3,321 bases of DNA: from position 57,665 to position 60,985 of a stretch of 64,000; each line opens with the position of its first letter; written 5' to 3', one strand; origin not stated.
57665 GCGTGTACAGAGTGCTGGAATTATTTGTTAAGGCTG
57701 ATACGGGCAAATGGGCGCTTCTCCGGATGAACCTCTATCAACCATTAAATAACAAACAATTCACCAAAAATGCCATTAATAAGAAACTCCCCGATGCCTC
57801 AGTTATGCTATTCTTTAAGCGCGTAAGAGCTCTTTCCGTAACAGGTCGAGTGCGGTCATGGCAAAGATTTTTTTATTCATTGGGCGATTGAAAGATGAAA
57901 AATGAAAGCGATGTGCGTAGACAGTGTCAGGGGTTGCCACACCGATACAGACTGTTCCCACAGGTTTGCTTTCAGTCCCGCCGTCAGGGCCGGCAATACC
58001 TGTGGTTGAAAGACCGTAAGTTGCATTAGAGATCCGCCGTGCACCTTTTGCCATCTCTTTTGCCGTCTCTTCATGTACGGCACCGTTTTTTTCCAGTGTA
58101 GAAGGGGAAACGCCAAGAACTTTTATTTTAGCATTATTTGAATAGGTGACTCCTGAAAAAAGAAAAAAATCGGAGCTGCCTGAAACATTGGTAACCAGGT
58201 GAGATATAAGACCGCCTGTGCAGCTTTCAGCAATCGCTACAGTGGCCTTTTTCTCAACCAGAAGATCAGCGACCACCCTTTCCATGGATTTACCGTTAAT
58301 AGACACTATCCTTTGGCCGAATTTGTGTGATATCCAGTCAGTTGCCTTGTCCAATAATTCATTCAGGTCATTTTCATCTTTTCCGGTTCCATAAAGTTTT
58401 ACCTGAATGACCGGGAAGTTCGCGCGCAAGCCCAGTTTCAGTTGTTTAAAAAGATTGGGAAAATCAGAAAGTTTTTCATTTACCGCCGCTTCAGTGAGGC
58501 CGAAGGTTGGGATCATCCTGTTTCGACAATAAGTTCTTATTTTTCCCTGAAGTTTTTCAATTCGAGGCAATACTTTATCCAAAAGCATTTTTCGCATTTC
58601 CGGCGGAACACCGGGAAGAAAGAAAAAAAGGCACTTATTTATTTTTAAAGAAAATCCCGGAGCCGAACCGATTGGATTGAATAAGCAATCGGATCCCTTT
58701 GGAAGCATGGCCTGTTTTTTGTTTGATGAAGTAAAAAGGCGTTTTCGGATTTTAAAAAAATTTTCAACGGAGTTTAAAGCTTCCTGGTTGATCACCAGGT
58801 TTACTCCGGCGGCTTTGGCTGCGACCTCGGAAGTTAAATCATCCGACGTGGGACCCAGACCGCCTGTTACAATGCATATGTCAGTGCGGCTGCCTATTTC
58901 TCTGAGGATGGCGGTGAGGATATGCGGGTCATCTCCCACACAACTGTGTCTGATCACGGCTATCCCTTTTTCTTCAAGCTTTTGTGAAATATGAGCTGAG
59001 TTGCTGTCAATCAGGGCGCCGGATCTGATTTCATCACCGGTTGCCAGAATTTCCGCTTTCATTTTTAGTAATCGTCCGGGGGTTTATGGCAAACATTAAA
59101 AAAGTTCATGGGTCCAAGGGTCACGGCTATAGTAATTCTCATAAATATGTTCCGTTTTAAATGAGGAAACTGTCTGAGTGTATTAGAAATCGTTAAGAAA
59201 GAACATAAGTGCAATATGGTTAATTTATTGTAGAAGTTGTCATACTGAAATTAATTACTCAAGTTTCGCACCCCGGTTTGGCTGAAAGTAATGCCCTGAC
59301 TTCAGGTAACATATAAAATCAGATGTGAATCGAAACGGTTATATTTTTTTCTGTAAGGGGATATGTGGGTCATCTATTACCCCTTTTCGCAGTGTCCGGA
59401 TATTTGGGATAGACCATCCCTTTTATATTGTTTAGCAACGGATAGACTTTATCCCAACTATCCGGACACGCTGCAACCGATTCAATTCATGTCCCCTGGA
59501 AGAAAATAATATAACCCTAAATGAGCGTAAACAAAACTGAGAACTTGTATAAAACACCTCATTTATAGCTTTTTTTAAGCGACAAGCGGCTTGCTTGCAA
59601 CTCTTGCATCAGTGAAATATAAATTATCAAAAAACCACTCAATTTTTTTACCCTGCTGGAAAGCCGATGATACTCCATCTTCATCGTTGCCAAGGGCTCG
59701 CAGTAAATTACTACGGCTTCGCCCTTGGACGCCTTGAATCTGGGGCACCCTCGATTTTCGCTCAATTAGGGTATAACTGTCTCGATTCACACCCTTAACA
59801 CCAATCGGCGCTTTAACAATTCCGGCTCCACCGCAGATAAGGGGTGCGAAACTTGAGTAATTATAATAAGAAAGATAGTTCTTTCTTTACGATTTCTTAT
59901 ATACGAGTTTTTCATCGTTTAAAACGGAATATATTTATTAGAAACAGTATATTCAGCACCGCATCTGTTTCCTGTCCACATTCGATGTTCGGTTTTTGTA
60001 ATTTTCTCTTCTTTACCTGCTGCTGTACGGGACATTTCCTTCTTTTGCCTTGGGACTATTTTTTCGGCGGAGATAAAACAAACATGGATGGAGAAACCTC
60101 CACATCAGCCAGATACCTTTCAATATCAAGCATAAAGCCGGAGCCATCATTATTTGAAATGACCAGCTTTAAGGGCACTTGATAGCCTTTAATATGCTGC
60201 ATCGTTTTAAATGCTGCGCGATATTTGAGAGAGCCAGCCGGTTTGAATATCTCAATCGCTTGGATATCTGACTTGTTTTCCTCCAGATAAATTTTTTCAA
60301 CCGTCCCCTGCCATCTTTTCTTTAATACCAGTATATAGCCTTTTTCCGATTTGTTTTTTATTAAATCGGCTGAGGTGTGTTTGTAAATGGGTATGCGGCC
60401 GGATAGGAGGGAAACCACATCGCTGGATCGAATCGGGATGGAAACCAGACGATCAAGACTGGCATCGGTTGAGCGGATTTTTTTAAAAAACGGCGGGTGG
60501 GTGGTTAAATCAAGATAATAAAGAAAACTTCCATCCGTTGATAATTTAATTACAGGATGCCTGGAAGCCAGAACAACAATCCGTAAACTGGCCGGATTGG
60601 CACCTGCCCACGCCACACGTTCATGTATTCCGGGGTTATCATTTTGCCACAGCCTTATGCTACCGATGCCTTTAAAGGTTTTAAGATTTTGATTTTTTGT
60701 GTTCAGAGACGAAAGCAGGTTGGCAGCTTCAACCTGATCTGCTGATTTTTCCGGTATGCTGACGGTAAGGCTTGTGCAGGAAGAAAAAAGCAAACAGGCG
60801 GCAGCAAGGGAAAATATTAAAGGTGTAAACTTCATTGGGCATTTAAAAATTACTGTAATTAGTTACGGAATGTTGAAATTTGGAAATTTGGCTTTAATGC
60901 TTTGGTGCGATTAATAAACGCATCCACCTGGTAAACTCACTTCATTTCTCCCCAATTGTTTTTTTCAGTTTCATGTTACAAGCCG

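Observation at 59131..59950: Nested inverted-repeat island of about 0.8 kb filling a 1-kb gene-free gap between the LolB-like gene and cinA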

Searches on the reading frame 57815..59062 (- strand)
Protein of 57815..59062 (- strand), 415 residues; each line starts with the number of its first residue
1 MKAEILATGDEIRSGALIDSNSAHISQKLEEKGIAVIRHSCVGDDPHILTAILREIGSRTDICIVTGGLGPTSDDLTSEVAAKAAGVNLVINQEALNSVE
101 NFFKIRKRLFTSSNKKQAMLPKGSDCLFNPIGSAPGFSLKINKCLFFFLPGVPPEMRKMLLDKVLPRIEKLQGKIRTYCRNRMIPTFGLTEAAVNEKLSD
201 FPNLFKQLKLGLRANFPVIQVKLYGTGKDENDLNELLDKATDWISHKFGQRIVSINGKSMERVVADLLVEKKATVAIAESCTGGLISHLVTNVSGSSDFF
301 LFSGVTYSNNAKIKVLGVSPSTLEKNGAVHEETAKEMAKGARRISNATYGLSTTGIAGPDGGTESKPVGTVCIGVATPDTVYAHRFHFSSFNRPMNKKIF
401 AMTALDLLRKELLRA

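Call 16: find_encoding_contigs(protein=window:57815-59062:-, flank=10000, max_places=6)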
Protein window:57815-59062:- (415 aa): 2 contigs read that carry it; 2 places shown.
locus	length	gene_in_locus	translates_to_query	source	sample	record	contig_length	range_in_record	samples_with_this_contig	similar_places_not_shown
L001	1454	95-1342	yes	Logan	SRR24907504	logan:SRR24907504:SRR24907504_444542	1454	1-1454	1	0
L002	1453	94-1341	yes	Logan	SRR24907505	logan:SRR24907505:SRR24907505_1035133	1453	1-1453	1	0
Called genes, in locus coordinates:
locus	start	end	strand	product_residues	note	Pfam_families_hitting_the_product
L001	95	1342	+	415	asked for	PF00994:MoCF_biosynth, PF18146:CinA_KH, PF02464:CinA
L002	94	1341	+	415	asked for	PF00994:MoCF_biosynth, PF18146:CinA_KH, PF02464:CinA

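Call 17: find_related_loci(query=window:57815-59062:-, collection=genome_contigs, flank=10000)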
Query window:57815-59062:- (415 aa) in genome_contigs; peptide patterns used: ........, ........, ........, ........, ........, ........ (x = any residue, [..] = any of these).
598 stretches matched a pattern; 93 encode a relative of the query (tblastn E <= 1e-3); the best 80 are kept; 80 distinct loci.
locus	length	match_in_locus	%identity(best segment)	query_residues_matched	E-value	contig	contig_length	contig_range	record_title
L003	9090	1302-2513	85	1-404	0e+0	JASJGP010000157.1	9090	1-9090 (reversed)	MAG: Desulfobacterales bacterium isolate ChS5.bin.48 ChesSed_k141_1912550, whole genome shotgun sequence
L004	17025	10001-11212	82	1-404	0e+0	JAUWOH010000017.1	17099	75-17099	MAG: Desulfobacteraceae bacterium isolate CSMAG_2445 CSMAG_2445_k141_547770_length_17099_cov_14.0635, whole genome shotg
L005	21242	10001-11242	77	1-414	0e+0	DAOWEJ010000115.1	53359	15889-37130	MAG TPA_asm: Deltaproteobacteria bacterium isolate CSMAG_1936 CSMAG_1936_k141_4778133_length_53359_cov_16.6876, whole ge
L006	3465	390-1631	66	1-414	0e+0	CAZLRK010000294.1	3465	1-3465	MAG TPA_asm: uncultured Desulfobacterales bacterium isolate SRP077602_co2_250 genome assembly, contig: NODE_40999_length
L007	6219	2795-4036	64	1-413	0e+0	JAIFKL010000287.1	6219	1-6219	MAG: Desulfobacteraceae bacterium isolate bin_101 scaffold_24096, whole genome shotgun sequence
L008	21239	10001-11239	66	1-413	1e-180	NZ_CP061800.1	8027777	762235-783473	Desulfonema magnum strain 4be13 chromosome, complete genome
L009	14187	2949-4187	64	1-413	4e-180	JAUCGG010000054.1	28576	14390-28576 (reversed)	Desulfococcaceae bacterium HSG8 NODE_78_length_28576, whole genome shotgun sequence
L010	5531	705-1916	66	1-404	2e-180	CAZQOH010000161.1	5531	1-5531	MAG TPA_asm: uncultured Desulfobacterales bacterium isolate SRP200020_co1_95 genome assembly, contig: NODE_19541_length_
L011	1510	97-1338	62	1-413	0e+0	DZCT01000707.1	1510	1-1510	MAG TPA_asm: Desulfatirhabdium butyrativorans isolate SulCav_PC08_64_48_9 SulCav_PC08-64_92771_length_1510_cov_4.160137,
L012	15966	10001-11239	63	1-413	3e-175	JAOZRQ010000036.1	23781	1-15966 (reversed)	MAG: Desulfobacterales bacterium isolate GMC6.concoct.52 GMC6_1426_length_23781_cov_12.469485, whole genome shotgun sequ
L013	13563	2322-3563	63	1-414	7e-174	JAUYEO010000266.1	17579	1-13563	MAG: Desulfobacterales bacterium isolate C21_concoct.bin.118_sub C21_k141_38721, whole genome shotgun sequence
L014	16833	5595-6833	64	1-413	3e-173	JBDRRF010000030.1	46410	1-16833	MAG: Pseudomonadota bacterium isolate MEGAHIT-group-2.86 k141_1112410, whole genome shotgun sequence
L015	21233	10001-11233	63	1-411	5e-173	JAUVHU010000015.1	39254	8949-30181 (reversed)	MAG: Desulfobacteraceae bacterium isolate CSMAG_410 CSMAG_410_k141_1079190_length_39254_cov_17.8725, whole genome shotgu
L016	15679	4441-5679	63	1-413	4e-172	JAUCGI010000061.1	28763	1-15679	Desulfobacterales bacterium HSG2 NODE_161_length_28763, whole genome shotgun sequence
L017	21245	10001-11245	62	1-415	4e-172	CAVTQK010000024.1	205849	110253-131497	MAG: uncultured delta proteobacterium isolate MFD00709.bin.1.229 genome assembly, contig: contig_90669, whole genome sho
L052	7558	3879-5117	59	1-413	4e-159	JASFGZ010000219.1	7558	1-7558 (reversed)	MAG: Desulfobacterales bacterium isolate D0606U20metaG_Bin_82 D0606U20metaG_FD_scaffold_1080_c1, whole genome shotgun se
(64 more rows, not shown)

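Call 89: search_protein_families(library=pfam, proteins=[window:57815-59062:-], max_evalue=0.001)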
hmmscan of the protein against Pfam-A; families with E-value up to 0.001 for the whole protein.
window:57815-59062:- (415 aa): 3 families
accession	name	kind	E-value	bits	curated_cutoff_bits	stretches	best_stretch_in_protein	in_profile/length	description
PF02464.23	CinA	-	1.9e-55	187.2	23.5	1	259-411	3-154/155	Competence-damaged protein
PF00994.29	MoCF_biosynth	-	2.8e-31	108.6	26.6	1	4-169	1-143/144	Probable molybdopterin binding domain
PF18146.6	CinA_KH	-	1.9e-07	31.5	27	1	182-252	2-71/73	Damage-inducible protein CinA KH domain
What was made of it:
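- Checked: The gap 59063-60055 lies between cinA (57815-59062, minus; Pfam CinA/MoCF_biosynth, call 89) and a 259-aa lipoprotein gene (60056-60835, minus).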

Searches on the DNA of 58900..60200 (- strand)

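Call 5: search_rna_families(source=window, start=58900, end=60200, threshold=evalue, max_evalue=10, show_alignments=3)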
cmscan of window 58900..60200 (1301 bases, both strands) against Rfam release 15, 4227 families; matches with E-value up to 10: 9.
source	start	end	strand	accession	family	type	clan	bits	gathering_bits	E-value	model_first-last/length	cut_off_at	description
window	59390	59471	-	RF00972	mir-651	Gene; miRNA;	-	24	106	0.05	1-86/86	no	mir-651 microRNA precursor family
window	59144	59209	+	RF00556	L19_leader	Cis-reg; leader;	-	17.2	36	1.8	1-42/42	no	Ribosomal protein L19 leader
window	59306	59336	-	RF01373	CRISPR-DR60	Gene; CRISPR;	-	16.9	45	9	1-37/37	no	CRISPR RNA direct repeat element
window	59496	59652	-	RF01471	rliB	Gene; sRNA;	-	14.6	40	3.9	1-360/360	no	Listeria sRNA rliB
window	59382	59431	-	RF02946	cow-rumen-1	Gene; sRNA;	-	14.6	53.4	4.4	1-61/61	no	cow-rumen-1 RNA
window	58910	58934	+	RF01297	sR40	Gene; snRNA; snoRNA; CD-box;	-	13.9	50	8.8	1-61/61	no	Small nucleolar RNA sR40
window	59609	59652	+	RF02350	psRNA6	Gene; sRNA;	-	12.8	60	0.73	1-333/333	no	Nitrosomonas sRNA psRNA6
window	60076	60154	-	RF01123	sR35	Gene; snRNA; snoRNA; CD-box;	-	11.7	60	7.1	1-57/57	no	Small nucleolar RNA sR35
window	58994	59112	+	RF01894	PCA3_2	Gene; lncRNA;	-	11.6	100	1.3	287-409/409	no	Prostate cancer antigen RNA 3 conserved region 2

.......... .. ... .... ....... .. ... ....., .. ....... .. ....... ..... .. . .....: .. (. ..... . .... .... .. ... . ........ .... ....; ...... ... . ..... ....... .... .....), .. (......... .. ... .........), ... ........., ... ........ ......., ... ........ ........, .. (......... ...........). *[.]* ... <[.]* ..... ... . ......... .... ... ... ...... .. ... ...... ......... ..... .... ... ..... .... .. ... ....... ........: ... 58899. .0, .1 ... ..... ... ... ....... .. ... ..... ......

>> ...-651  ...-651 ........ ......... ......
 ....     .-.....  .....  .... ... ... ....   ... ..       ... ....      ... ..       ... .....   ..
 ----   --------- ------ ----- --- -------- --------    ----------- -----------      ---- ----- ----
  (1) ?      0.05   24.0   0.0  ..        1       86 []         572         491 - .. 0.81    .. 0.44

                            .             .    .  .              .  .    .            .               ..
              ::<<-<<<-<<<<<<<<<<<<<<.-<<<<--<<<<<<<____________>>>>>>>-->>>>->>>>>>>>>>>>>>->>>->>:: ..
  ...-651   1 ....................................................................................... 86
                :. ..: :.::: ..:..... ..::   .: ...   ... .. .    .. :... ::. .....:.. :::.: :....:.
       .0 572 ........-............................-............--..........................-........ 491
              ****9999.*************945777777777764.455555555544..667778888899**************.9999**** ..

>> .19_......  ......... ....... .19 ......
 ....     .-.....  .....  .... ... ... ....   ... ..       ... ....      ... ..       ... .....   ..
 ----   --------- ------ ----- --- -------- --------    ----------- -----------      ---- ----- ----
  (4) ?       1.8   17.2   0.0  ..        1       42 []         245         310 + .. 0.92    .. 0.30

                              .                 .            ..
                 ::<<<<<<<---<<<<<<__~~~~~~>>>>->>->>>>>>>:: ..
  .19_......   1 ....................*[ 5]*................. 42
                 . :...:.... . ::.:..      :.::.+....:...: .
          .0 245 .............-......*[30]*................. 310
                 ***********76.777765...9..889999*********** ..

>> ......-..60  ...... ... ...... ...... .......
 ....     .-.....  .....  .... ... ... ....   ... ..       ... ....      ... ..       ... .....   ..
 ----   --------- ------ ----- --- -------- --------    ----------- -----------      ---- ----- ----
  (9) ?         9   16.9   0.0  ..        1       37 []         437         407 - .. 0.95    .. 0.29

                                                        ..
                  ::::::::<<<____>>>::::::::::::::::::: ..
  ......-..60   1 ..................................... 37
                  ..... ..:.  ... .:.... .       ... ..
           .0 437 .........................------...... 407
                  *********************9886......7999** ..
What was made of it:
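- On Known Rfam RNA families (RNase P, tmRNA, SRP, group II intron, HEARO, OLE, GOLLD, ROOL and others): In 58900-60200 nothing is better than E = 0.05, which is a miRNA-model artefact on the C apical hairpin (call 5).
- Closest known: Large bacterial non-coding RNAs in Rfam. Different: There is no covariance-model match at E <= 10 (call 5).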

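Call 69: search_dna_similar(query=window:59514-59772:-, collection=plasmids, mode=distant, max_evalue=0.001)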
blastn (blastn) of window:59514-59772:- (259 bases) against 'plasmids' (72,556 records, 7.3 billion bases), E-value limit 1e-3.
No match.

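Call 70: search_dna_similar(query=window:59063-60055:-, collection=phages, mode=distant, max_evalue=0.001)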
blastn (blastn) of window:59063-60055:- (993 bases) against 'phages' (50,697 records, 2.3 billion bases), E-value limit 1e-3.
No match.
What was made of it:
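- Tried and rejected: D against plasmids, and the island against phages, gave no match (calls 69, 70).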

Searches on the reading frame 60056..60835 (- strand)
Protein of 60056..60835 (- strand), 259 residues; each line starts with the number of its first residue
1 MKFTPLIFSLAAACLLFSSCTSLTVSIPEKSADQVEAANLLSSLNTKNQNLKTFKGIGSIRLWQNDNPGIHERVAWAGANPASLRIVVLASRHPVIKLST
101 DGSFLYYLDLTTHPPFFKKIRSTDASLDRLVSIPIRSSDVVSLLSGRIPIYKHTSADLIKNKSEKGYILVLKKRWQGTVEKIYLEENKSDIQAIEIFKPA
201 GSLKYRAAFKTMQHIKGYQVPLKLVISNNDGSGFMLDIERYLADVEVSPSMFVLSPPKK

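Call 79: find_encoding_contigs(protein=window:60056-60835:-, flank=10000, max_places=8)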
Protein window:60056-60835:- (259 aa): 2 contigs read that carry it; 1 place shown.
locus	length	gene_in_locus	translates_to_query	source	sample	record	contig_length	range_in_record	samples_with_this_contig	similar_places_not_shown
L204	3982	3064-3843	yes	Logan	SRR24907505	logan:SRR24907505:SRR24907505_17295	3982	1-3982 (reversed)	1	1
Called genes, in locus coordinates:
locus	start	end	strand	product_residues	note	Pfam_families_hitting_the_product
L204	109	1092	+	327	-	PF00140:Sigma70_r1_2, PF04542:Sigma70_r2, PF04545:Sigma70_r4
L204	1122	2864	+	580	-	PF07719:TPR_2 (weak), PF13181:TPR_8 (weak), PF13432:TPR_16 (weak), PF23914:TPR_CcmH_CycH (weak), PF14559:TPR_19, PF25063:ARM_TT21_C, PF23914:TPR_CcmH_CycH, PF14559:TPR_19 (weak), +36 more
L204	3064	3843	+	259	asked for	-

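Call 89: search_protein_families(library=pfam, proteins=[window:60056-60835:-], max_evalue=0.001)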
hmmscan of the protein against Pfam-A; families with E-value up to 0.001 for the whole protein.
window:60056-60835:- (259 aa): 1 family
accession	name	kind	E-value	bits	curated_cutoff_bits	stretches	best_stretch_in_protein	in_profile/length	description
PF14125.13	DUF4292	-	0.00012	22.3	23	1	126-230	75-176/209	Domain of unknown function (DUF4292)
